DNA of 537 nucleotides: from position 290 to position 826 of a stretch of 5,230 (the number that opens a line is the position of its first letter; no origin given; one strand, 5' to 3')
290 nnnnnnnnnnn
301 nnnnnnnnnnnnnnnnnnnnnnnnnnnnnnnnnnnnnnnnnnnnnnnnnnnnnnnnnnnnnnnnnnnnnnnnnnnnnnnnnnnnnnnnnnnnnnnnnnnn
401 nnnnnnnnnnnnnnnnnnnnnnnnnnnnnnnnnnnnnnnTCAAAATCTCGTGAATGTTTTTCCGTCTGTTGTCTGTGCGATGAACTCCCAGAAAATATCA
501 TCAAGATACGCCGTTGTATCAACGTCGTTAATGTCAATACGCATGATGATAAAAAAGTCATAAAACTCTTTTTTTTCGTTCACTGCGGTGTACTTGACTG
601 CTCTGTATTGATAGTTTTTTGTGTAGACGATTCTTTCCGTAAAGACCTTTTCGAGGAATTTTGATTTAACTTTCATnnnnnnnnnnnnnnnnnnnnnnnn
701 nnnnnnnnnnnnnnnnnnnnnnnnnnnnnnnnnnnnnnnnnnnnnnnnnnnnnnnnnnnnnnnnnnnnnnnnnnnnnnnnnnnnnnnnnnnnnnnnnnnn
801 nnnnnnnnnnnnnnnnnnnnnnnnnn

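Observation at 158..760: Antisense two-gene cassette of small proteins with its own near-consensus promoter, phased operator repeats and bidirectional terminator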

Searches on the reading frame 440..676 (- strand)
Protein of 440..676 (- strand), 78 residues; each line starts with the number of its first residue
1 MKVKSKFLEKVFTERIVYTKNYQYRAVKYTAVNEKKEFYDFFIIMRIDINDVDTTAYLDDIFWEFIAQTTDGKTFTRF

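Call 5: search_protein_families(library=pfam, proteins=[window:440-676:-], max_evalue=1)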
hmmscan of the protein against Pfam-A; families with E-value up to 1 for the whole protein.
window:440-676:- (78 aa): 1 family
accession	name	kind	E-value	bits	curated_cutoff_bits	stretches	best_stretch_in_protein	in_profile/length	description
PF24697.1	DUF7661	-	0.0058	17.1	27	1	11-65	6-58/70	Domain of unknown function (DUF7661)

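Call 6: search_protein_families(library=phrogs, proteins=[window:440-676:-], max_evalue=1)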
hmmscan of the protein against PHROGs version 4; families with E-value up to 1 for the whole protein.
window:440-676:- (78 aa): 1 family
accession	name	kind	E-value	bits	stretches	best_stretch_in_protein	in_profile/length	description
phrog_5770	-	unknown function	0.047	15.1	1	3-48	89-134/135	-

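Call 15: find_homologous_proteins(query=window:440-676:-, max_evalue=0.01)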
Query window:440-676:- (78 aa): 181 proteins with E <= 0.01 among 181 candidates; the best 120 are listed.
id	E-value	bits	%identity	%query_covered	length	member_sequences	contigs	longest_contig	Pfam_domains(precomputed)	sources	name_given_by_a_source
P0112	7.0e-42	158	97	100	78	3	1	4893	-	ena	-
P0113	1.2e-41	157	97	100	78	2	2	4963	-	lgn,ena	-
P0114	3.3e-41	156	96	100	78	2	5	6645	-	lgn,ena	-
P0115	8.8e-41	155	95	100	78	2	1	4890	-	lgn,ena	-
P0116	1.8e-36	141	88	100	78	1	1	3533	-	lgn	-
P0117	2.5e-36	140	86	100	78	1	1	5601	-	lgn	-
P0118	4.0e-36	140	87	100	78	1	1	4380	-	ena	-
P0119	4.1e-36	140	88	100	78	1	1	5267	-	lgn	-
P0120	4.3e-36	140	88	100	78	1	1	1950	-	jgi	-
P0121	6.1e-36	139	87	100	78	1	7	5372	-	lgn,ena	-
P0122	7.6e-36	139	87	100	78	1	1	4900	-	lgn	-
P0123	7.8e-36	139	87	100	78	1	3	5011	-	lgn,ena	-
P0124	1.3e-35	138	86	100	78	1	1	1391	-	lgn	-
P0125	1.7e-35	138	87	100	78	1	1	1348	-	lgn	-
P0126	2.1e-35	138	86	100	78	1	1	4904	-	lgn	-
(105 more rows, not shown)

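Call 24: find_related_loci(query=window:440-676:-, collection=viral_contigs, flank=6000)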
Query window:440-676:- (78 aa) in viral_contigs; peptide patterns used: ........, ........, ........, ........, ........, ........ (x = any residue, [..] = any of these).
20 stretches matched a pattern; 7 encode a relative of the query (tblastn E <= 1e-3); 7 distinct loci.
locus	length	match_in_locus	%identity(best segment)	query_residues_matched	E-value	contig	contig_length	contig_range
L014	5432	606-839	97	1-78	3e-47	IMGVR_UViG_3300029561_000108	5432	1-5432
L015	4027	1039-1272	82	1-78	8e-39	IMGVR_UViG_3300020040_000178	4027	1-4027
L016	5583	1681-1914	82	1-78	3e-38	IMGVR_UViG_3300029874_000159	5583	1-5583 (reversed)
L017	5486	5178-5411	82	1-78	2e-38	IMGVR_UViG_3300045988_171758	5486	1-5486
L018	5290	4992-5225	81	1-78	8e-38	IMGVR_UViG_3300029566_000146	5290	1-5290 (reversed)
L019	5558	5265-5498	79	1-78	1e-37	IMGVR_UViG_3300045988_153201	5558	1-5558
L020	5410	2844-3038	78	14-78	4e-30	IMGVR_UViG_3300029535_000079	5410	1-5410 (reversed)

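Call 28: find_related_loci(query=window:440-676:-, collection=metagenome_contigs, flank=6000)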
Query window:440-676:- (78 aa) in metagenome_contigs; peptide patterns used: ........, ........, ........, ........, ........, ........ (x = any residue, [..] = any of these).
240 stretches matched a pattern; 19 encode a relative of the query (tblastn E <= 1e-3); 19 distinct loci.
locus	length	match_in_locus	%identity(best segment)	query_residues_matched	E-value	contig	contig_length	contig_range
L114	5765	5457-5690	96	1-78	2e-46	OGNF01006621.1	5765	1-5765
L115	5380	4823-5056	87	1-78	5e-40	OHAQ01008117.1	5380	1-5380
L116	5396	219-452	86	1-78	1e-39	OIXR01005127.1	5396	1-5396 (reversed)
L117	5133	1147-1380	82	1-78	9e-39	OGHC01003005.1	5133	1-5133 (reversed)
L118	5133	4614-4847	82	1-78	9e-39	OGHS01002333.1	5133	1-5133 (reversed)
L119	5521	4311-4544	83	1-78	6e-39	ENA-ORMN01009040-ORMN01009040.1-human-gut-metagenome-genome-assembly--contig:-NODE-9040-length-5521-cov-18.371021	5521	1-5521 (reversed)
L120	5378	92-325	83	1-78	1e-38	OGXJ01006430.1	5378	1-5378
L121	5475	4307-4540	81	1-78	2e-38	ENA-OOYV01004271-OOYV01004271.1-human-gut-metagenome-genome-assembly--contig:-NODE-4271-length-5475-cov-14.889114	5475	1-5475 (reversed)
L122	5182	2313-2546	83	1-78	3e-38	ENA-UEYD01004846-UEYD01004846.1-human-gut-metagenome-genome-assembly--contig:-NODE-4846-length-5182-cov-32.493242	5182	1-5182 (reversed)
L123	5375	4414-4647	82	1-78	7e-38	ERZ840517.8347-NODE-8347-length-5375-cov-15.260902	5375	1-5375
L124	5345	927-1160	82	1-78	9e-38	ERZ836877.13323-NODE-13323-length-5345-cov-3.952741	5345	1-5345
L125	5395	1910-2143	82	1-78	7e-38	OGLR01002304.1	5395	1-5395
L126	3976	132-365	79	1-78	2e-37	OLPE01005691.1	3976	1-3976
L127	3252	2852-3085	81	1-78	4e-37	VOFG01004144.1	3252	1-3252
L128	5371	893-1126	79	1-78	1e-36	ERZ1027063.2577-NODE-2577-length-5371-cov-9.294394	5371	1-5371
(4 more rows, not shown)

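Call 43: search_protein_representatives(protein=window:440-676:-)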
Query: 78 residues. Proteins with E-value up to 0.001 (for the whole library): 11; up to 1e-10: 2; up to 1e-30: 1. The best 11 are listed.
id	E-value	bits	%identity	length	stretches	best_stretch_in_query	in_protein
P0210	8.9e-33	127.5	82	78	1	1-78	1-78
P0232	9.3e-19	83.1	76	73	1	25-78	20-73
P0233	2.6e-10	56.3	47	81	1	2-77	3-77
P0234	5.3e-10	55.3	55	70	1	1-75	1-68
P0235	8.2e-10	54.7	44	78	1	1-78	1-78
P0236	6.3e-08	48.8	46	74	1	2-77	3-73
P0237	1.2e-07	47.9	29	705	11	15-63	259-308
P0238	7.0e-06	42.3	47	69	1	1-75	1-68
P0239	8.3e-05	38.9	27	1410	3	15-55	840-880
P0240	3.0e-04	37.1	23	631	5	16-76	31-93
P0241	3.3e-04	37.0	35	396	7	28-60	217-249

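Call 45: search_protein_families(library=pfam, proteins=[P0237, P0239, P0240, P0241, P0233, P0235, P0236, P0234], max_evalue=0.01)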
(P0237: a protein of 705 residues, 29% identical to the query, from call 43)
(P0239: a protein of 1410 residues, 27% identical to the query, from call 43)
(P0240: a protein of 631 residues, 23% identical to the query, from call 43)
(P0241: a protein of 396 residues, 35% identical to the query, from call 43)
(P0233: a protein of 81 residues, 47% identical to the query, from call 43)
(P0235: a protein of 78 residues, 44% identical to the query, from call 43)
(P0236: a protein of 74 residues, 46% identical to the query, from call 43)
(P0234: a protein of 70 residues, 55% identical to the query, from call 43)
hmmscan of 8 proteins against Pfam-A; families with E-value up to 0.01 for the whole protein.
P0237 (705 aa): 1 family
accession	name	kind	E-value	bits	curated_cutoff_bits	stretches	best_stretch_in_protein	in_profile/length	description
PF24528.1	Ig_ADGRF3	-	1.8e-05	25.3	27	0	35-54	19-38/91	Adhesion G-protein coupled receptor F3-like, Ig-like domain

P0239 (1410 aa): 9 families
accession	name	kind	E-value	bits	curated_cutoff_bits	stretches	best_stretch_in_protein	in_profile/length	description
PF12796.13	Ank_2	-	1.3e-142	465.2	27.3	12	1022-1113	4-90/90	Ankyrin repeats (3 copies)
PF13637.12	Ank_4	-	5.3e-128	414.4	22.7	19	852-902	1-50/50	Ankyrin repeats (many copies)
PF00023.36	Ank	-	1.2e-114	367.9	21.1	10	1014-1047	1-33/33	Ankyrin repeat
PF13606.12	Ank_3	-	1.2e-87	276.3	22.3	6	1049-1076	2-29/30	Ankyrin repeat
PF13857.12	Ank_5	-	2.4e-67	222.6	27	10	969-1022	2-56/56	Ankyrin repeats (many copies)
PF23745.1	ANK_LRRK2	-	7.7e-19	68.3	27.5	0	728-805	11-88/130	LRRK2 ANK repeat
PF06563.17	DUF1125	-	3.3e-06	28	28.3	0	1163-1188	3-28/66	Protein of unknown function (DUF1125)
PF25583.1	WCX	-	4.4e-05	24.2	23.9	0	907-944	23-59/76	WCX domain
PF02784.22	Orn_Arg_deC_N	-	0.00027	20.8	23.4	0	1351-1379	17-45/247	Pyridoxal-dependent decarboxylase, pyridoxal binding domain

P0240 (631 aa): 3 families
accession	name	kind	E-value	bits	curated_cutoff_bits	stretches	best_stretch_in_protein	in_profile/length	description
PF22795.1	DUF4796_N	-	3.2e-05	24.1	27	0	277-290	2-14/29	DUF4796 N-terminal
PF22026.2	Alpha-amylase_C_2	-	0.00065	20.5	27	0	424-448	13-37/78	Alpha-amylase C-terminal domain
PF13479.12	AAA_24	-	0.00091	19.6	27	0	59-87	145-173/195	AAA domain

P0241 (396 aa): 2 families
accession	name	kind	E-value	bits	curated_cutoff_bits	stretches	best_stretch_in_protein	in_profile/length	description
PF09291.16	DUF1968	-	3.2e-08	33.9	22.1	0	92-107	12-27/81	Domain of unknown function (DUF1968)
PF23091.2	TNFR_ELAPOR1_6th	-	0.00056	20.2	33.2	0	38-55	7-24/41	ELAPOR1-like, TNF receptor-like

P0233 (81 aa): 0 families

P0235 (78 aa): 0 families

P0236 (74 aa): 0 families

P0234 (70 aa): 0 families

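Call 48: find_homologous_proteins(query=A3, max_evalue=0.01)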
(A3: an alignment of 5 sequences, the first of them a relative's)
Query A3 (5 sequences) (78 aa, profile of the alignment): 109 proteins with E <= 0.01 among 140 candidates.
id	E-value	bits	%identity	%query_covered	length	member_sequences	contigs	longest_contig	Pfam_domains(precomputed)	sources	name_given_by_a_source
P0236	5.4e-31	124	30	99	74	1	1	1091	-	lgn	-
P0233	2.0e-30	122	38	97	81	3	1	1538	-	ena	-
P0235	4.0e-30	121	100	100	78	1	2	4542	-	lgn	-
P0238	4.9e-27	111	43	96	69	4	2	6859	-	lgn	-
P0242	1.6e-26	110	43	96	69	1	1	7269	-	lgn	-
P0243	2.0e-26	109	54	100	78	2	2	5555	-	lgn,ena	-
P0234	2.2e-26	109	32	88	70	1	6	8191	-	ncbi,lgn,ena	-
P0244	8.4e-26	107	47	96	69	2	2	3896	-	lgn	-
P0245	2.1e-25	106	59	100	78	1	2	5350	-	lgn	-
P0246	2.3e-25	106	50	100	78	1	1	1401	-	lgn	-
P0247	3.8e-25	105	51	100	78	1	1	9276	-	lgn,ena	-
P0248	4.0e-25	105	49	100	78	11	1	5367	-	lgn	-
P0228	4.1e-25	105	46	100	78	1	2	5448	-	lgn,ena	-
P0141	4.8e-25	105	47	100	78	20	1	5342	-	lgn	-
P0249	5.6e-25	105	44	96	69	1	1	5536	-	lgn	-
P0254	8.8e-25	104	45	96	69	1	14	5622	-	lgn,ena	-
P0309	1.6e-21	94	44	96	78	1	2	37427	-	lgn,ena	-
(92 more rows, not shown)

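Call 51: search_protein_families(library=padloc, proteins=[window:440-676:-], max_evalue=1)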
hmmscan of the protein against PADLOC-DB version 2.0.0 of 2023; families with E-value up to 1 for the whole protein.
window:440-676:- (78 aa): 0 families

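Call 52: search_protein_families(library=ncbifam, proteins=[window:440-676:-], max_evalue=1)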
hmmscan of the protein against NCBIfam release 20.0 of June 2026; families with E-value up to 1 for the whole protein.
window:440-676:- (78 aa): 1 family
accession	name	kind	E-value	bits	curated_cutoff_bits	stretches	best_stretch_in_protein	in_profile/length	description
NF002956.0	PRK03612.1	equivalog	0.016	13.6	472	1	3-60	230-288/522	polyamine aminopropyltransferase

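Call 54: search_solved_structures(query=A4, max_evalue=10)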
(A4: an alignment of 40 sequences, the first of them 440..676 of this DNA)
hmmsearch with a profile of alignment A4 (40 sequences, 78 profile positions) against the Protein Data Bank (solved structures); distinct sequences matched with E-value up to 10: 0.

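Call 55: find_encoding_contigs(protein=P0309, flank=8000, max_places=2)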
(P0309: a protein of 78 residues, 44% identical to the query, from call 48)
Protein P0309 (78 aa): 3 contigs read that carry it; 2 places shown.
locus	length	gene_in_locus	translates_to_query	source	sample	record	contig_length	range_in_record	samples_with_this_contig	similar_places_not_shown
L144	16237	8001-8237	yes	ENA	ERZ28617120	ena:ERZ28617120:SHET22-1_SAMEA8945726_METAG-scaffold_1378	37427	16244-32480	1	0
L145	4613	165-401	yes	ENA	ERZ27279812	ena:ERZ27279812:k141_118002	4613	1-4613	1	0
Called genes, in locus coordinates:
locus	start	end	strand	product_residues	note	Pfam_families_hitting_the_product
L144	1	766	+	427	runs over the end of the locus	PF01476:LysM, PF00704:Glyco_hydro_18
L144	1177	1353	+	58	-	-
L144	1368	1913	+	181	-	-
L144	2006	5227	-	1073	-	PF00395:SLH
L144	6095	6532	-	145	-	PF00011:HSP20, PF17886:ArsA_HSP20 (faint)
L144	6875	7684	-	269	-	PF02486:Rep_trans (weak)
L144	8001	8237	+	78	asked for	-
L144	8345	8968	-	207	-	PF05707:Zot (weak)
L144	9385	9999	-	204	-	-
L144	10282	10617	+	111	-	-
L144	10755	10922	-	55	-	-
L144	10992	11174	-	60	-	-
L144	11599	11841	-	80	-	-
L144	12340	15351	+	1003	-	PF00395:SLH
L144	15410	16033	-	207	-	-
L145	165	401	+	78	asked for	-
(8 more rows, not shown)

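Call 56: find_encoding_contigs(protein=P0234, flank=8000, max_places=3)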
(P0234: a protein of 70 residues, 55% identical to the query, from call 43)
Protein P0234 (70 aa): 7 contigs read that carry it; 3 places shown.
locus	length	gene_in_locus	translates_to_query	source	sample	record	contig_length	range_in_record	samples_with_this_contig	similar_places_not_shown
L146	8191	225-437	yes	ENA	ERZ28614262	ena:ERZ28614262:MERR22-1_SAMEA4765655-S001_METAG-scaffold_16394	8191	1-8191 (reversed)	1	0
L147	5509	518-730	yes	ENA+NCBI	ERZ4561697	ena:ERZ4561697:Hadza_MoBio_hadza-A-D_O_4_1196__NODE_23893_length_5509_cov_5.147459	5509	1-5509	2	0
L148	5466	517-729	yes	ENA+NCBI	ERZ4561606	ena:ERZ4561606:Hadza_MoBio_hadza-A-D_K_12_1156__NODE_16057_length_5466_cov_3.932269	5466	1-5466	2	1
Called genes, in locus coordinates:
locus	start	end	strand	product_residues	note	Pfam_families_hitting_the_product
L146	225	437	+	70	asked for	-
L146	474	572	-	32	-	-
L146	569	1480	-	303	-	-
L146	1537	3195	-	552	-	PF02305:Phage_F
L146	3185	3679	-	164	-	PF09675:Chlamy_scaf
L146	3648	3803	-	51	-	-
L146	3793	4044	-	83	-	PF20577:Phage_ORF5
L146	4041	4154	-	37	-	-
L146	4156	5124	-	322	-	PF23343:REP_ORF2-G2P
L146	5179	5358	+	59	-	-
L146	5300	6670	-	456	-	PF18073:Zn_ribbon_LapB, PF13481:AAA_25, PF03796:DnaB_C (weak), PF06745:ATPase, PF23442:DUF7125 (weak), PF00004:AAA (weak), PF05362:Lon_C (weak)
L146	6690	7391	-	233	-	PF01520:Amidase_3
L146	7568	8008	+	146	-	PF11007:CotJA, PF12652:CotJB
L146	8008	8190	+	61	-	PF05067:Mn_catalase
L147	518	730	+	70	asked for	-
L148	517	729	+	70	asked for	-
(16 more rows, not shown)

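Call 57: predict_structure(alignment_id=A4)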
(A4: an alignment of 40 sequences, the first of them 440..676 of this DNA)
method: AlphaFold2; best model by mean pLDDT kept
length: 78 residues; sequences in the alignment: 40
mean_pLDDT: 95.6   pTM: 0.81
mean pLDDT of the five models: 95.6, 95.5, 94.8, 94.2, 94.1
residues with pLDDT >= 90: 74; 70-90: 3; 50-70: 1; < 50: 0
segments of 3 or more residues with pLDDT < 50: none
pLDDT, mean of each block of 10 residues (from residue 1): 92 97 97 95 97 95 97 94
secondary structure, 60 per line:
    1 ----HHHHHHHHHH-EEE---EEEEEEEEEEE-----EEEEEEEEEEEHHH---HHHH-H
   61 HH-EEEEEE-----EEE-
elements in order: H5-14 E16-18 E22-32 E38-48 H55-58 E64-69 E75-77

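Call 64: fold_search(model_id=the predicted structure, library=pdb)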
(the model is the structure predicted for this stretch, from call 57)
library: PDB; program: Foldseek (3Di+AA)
matches with E <= 10: 504; with E <= 0.001: 0
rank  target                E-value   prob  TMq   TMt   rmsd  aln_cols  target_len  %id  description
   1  3jcg_E                2.1e-01  0.95  0.35  0.10   3.0        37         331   14  Cryo-EM structure of the magnesium channel CorA in the magnesium-free, asymmetric open state I (released 2016-02-17)
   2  5jrw_D                3.1e-01  0.93  0.36  0.09   3.0        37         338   14  Crystal structure of Thermotoga maritima mutant D89R/D253R (released 2017-01-25)
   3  1xa1_B                4.9e-01  0.38  0.30  0.13   7.4        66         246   14  Crystal structure of the sensor domain of BlaR1 from Staphylococcus aureus in its apo form (released 2004-09-07)
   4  2bbj_A                5.2e-01  0.82  0.35  0.09   3.2        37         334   14  Crystal structure of the CorA Mg2+ transporter (released 2005-12-13)
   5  1xkz_A                5.5e-01  0.35  0.31  0.13   7.3        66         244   14  Crystal structure of the acylated beta-lactam sensor domain of Blar1 from S. aureus (released 2004-11-30)
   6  1xa7_B                6.1e-01  0.30  0.29  0.13   7.3        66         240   14  Crystal structure of the benzylpenicillin-acylated BlaR1 sensor domain from Staphylococcus aureus (released 2004-09-21)
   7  1la2_A                6.1e-01  0.18  0.22  0.04  10.1        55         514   14  Structural analysis of Saccharomyces cerevisiae myo-inositol phosphate synthase (released 2002-04-10)
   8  1xkz_B                6.5e-01  0.33  0.30  0.13   7.4        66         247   14  Crystal structure of the acylated beta-lactam sensor domain of Blar1 from S. aureus (released 2004-11-30)
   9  3hx8_C                6.5e-01  0.20  0.25  0.18   4.9        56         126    7  Crystal structure of putative ketosteroid isomerase (NP_103587.1) from Mesorhizobium loti at 1.45 A resolution (released 2009-07-07)
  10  1jki_A                7.3e-01  0.35  0.31  0.05  10.6        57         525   16  myo-Inositol-1-phosphate Synthase Complexed with an Inhibitor, 2-deoxy-glucitol-6-phosphate (released 2002-04-10)
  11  8exp_A                7.3e-01  0.33  0.31  0.07   6.3        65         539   14  Cryo-EM structure of S. aureus BlaR1 with C2 symmetry (released 2023-01-11)
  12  1jki_B                7.7e-01  0.35  0.32  0.05  10.6        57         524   16  myo-Inositol-1-phosphate Synthase Complexed with an Inhibitor, 2-deoxy-glucitol-6-phosphate (released 2002-04-10)
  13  1p1h_C                8.1e-01  0.33  0.31  0.05  10.5        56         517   16  Crystal structure of the 1L-myo-inositol/NAD+ complex (released 2003-07-08)
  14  1xkz_C                8.1e-01  0.25  0.30  0.12   7.4        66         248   14  Crystal structure of the acylated beta-lactam sensor domain of Blar1 from S. aureus (released 2004-11-30)
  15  1p1k_B                8.1e-01  0.15  0.22  0.04  10.1        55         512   14  Crystal structure of the 1L-myo-inositol 1-phosphate synthase complexed with NADH in the presence of EDTA (released 2003-07-08)
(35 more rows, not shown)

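Call 94: search_dna_similar(query=window:440-676:-, collection=phages, mode=protein, max_rows=25, max_evalue=0.001)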
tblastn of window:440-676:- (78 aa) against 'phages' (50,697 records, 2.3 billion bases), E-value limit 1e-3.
No match.

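Call 95: find_related_loci(query=A4, collection=viral_contigs, flank=7000)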
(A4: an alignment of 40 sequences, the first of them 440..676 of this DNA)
Query A4 (78 aa) in viral_contigs; peptide patterns used: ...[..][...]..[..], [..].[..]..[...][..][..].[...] (x = any residue, [..] = any of these).
313 stretches matched a pattern; 9 encode a relative of the query (tblastn E <= 1e-3); 9 distinct loci.
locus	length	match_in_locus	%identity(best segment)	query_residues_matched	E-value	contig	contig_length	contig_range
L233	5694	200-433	85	1-78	1e-39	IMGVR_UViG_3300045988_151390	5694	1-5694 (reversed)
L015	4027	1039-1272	82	1-78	1e-38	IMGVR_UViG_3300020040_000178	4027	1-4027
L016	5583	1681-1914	82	1-78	4e-38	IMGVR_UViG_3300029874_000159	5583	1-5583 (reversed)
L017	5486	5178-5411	82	1-78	2e-38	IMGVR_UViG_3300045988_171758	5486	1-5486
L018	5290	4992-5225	81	1-78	1e-37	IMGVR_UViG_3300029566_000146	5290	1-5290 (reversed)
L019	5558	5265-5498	79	1-78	2e-37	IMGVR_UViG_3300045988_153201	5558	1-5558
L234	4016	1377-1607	79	1-77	1e-35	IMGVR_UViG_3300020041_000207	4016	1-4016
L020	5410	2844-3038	78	14-78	5e-30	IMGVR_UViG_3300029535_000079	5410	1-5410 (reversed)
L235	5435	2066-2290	56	1-75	2e-22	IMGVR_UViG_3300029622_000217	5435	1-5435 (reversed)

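Call 96: find_encoding_contigs(protein=P0254, flank=7000, max_places=3)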
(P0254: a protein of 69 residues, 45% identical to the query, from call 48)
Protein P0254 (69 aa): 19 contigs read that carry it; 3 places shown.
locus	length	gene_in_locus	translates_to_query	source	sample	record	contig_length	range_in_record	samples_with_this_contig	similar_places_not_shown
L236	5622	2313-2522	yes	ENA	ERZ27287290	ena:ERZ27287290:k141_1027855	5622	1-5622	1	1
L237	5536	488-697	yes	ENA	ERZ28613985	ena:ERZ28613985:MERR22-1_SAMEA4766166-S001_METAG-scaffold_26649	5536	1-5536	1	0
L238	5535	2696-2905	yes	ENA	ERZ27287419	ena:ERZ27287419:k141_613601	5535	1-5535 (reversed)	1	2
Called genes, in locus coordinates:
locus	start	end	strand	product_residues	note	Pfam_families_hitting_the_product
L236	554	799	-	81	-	-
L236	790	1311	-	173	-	PF01719:Rep_OBD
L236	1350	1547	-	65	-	-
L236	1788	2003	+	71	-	PF13560:HTH_31, PF12844:HTH_19, PF01381:HTH_3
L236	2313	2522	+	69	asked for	-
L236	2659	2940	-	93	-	-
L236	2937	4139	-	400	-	-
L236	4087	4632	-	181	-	-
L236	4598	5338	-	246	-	-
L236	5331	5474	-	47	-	-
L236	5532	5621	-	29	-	?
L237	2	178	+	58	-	?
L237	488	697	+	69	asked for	-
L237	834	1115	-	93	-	-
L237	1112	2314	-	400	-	-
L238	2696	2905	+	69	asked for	-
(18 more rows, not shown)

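Call 97: find_encoding_contigs(protein=P0242, flank=8000, max_places=2)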
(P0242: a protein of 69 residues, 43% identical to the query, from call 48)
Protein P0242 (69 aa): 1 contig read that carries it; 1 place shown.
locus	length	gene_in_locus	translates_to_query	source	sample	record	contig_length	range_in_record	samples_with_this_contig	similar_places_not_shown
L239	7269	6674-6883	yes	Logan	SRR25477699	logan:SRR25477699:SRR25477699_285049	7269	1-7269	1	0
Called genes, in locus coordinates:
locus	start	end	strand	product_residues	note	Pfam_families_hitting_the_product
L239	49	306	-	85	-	-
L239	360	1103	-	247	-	PF20720:nSTAND3 (faint), PF05707:Zot (faint)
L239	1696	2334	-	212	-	-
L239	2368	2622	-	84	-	-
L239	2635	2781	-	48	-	-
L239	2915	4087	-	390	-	-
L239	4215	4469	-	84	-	-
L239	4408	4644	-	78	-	-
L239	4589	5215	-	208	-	PF01719:Rep_OBD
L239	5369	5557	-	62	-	-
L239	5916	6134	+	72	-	PF13560:HTH_31, PF12844:HTH_19, PF01381:HTH_3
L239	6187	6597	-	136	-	-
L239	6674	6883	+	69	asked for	-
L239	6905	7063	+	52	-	-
